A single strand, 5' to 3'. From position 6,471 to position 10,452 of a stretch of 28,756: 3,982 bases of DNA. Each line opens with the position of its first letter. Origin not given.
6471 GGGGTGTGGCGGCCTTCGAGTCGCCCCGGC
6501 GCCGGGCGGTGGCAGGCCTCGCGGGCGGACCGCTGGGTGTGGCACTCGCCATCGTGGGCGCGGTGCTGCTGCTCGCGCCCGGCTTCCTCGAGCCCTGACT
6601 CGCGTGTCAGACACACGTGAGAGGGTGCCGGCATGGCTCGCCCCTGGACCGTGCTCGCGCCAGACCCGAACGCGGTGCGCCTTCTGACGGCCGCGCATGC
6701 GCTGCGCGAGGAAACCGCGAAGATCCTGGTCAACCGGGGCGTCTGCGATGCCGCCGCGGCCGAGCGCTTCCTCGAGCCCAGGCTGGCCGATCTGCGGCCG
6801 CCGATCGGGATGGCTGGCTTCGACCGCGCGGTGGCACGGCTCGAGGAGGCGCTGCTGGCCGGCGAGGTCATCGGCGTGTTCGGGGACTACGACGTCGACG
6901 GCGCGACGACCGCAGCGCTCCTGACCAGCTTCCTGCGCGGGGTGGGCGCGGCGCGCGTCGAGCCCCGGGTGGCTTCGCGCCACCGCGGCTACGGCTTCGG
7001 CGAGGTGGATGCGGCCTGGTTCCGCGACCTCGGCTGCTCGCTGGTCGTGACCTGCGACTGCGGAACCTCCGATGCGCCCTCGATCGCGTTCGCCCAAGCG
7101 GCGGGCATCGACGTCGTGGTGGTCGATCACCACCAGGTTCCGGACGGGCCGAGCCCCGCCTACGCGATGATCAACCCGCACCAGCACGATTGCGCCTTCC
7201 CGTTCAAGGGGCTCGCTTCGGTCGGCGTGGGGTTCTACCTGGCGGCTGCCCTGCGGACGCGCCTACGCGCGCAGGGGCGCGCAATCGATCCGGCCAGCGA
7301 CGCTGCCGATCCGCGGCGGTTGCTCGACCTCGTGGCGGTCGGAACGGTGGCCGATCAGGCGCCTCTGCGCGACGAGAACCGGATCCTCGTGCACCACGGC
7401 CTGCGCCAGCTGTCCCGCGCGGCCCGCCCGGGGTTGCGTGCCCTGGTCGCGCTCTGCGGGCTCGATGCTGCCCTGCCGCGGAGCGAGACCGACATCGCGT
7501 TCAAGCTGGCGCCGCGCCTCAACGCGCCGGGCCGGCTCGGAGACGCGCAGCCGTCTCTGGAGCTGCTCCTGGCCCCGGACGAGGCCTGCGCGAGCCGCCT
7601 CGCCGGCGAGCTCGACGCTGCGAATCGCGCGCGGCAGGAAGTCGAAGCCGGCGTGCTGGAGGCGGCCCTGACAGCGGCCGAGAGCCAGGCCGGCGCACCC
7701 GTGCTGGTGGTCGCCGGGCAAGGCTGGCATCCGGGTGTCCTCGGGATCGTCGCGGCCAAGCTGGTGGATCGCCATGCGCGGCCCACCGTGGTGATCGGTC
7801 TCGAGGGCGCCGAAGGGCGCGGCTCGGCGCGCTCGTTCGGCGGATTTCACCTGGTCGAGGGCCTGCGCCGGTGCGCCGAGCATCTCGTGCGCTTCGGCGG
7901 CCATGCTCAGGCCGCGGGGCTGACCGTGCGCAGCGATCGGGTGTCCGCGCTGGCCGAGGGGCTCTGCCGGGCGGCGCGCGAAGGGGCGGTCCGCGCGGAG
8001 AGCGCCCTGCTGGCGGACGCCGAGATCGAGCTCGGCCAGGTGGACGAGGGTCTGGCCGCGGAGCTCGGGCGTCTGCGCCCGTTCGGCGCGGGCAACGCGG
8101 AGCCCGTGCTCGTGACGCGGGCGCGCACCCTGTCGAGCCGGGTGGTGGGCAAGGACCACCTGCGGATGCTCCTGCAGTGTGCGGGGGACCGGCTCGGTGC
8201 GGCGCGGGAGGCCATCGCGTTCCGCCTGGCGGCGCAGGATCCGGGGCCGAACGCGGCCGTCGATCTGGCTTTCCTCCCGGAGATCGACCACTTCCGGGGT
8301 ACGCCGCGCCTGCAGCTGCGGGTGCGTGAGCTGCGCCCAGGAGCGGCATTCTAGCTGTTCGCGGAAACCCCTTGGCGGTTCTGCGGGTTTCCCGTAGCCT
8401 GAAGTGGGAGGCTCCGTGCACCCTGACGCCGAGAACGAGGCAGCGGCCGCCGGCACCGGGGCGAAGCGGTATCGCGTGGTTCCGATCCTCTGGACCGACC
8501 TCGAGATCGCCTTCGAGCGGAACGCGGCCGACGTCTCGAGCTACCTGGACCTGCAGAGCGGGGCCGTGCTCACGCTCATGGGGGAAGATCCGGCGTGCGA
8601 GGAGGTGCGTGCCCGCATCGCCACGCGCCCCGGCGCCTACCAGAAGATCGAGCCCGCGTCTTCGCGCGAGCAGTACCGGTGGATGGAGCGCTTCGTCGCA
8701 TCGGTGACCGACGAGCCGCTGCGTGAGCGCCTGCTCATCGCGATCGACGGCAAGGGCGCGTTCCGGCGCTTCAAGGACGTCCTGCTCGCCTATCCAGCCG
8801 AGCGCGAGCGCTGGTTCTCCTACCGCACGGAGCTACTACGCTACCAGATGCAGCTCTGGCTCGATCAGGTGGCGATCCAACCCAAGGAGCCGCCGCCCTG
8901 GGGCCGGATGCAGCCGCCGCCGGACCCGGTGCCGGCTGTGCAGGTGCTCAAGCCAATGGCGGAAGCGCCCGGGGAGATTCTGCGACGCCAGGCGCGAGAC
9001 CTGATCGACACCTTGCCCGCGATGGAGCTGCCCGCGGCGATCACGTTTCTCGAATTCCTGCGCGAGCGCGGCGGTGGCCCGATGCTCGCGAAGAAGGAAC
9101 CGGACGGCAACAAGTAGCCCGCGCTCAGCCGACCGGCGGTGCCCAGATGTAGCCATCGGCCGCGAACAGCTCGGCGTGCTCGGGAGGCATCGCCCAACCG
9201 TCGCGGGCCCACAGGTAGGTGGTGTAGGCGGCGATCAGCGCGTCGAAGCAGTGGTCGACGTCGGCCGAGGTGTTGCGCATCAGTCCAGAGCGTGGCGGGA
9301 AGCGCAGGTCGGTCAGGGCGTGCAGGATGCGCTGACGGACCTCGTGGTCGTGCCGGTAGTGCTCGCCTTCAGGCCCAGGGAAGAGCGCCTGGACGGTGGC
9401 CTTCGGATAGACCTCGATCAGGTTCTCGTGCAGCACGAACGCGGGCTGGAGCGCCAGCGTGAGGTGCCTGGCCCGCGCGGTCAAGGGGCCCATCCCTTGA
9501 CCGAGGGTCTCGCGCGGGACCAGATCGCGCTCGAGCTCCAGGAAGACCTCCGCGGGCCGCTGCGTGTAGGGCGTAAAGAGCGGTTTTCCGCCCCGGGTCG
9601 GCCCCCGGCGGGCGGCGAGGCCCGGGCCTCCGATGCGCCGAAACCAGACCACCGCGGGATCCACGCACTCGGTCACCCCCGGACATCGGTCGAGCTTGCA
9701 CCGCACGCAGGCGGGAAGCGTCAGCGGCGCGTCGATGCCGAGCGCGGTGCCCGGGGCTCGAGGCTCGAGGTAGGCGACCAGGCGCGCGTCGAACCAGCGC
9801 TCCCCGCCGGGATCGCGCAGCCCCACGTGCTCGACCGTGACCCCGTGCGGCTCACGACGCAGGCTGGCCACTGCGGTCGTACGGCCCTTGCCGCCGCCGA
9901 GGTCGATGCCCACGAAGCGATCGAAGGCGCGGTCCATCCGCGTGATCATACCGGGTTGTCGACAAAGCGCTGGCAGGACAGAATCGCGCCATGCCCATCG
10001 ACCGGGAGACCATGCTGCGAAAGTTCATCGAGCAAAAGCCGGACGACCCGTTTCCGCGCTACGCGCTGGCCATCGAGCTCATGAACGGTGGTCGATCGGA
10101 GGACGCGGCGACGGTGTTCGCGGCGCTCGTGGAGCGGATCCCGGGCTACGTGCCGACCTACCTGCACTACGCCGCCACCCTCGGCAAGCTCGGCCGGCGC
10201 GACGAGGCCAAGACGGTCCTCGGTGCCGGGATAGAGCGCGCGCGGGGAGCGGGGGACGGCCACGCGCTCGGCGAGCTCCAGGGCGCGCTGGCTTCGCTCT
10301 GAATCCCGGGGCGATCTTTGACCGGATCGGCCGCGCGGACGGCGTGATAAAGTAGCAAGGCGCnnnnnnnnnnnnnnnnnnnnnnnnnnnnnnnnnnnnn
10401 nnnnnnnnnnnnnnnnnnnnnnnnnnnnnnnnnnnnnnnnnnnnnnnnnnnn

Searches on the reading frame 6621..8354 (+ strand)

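Call 22: search_protein_families(library=pfam, proteins=[window:6621-8354:+])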
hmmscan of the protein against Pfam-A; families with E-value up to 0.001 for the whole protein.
window:6621-8354:+ (577 aa): 3 families
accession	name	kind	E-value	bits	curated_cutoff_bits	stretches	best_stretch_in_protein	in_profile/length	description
PF17768.7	RecJ_OB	-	1.3e-20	73.9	27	1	466-569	2-106/107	RecJ OB domain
PF01368.27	DHH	-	1.6e-19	70.9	28.1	1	84-242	2-125/125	DHH family, N-terminal domain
PF02272.25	DHHA1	-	1.4e-12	48.4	25.9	1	360-446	3-94/102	DHHA1 domain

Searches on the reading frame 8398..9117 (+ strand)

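Call 22: search_protein_families(library=pfam, proteins=[window:8398-9117:+])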
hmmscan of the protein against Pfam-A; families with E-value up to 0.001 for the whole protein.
window:8398-9117:+ (239 aa): 1 family
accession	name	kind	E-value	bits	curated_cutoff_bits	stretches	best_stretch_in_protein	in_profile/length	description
PF03682.18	UPF0158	-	1.4e-13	51.6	21.1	1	42-162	18-141/157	Uncharacterised protein family (UPF0158)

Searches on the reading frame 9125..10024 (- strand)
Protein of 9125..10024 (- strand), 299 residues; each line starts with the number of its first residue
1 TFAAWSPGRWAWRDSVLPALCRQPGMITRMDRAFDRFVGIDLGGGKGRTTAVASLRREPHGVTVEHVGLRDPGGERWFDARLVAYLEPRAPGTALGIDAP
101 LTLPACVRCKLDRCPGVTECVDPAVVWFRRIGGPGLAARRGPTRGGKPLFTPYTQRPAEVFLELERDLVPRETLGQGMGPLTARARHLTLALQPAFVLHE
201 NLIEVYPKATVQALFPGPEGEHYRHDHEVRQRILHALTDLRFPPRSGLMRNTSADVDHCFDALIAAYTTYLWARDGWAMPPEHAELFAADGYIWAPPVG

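Call 22: search_protein_families(library=pfam, proteins=[window:9125-10024:-])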
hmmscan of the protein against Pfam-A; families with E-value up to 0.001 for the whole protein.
window:9125-10024:- (299 aa): 1 family
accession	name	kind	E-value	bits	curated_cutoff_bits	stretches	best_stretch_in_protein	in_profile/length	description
PF04250.19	DUF429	-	2e-09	38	23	1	39-284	1-212/214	Protein of unknown function (DUF429)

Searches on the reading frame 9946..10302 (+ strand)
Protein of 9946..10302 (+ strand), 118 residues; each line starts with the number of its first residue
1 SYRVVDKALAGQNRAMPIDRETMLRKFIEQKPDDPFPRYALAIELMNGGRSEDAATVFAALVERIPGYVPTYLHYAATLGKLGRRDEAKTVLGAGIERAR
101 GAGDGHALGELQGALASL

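Call 59: search_protein_families(library=pfam, proteins=[window:9946-10302:+])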
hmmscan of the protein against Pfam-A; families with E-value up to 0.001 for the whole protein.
window:9946-10302:+ (118 aa): 5 families
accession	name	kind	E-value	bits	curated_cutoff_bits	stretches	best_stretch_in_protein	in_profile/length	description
PF14559.12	TPR_19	-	2.1e-07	31.6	25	1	49-107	5-63/68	Tetratricopeptide repeat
PF13428.12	TPR_14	-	3e-06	27.8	23.5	0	38-77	4-43/44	Tetratricopeptide repeat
PF14561.12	TPR_20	-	1.7e-05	25.5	25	1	24-64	11-51/90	Tetratricopeptide repeat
PF13431.12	TPR_17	-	7.8e-05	23.1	24.4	0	24-54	2-32/34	Tetratricopeptide repeat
PF07721.20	TPR_4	-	0.00035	21.4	27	0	72-92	4-24/26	Tetratricopeptide repeat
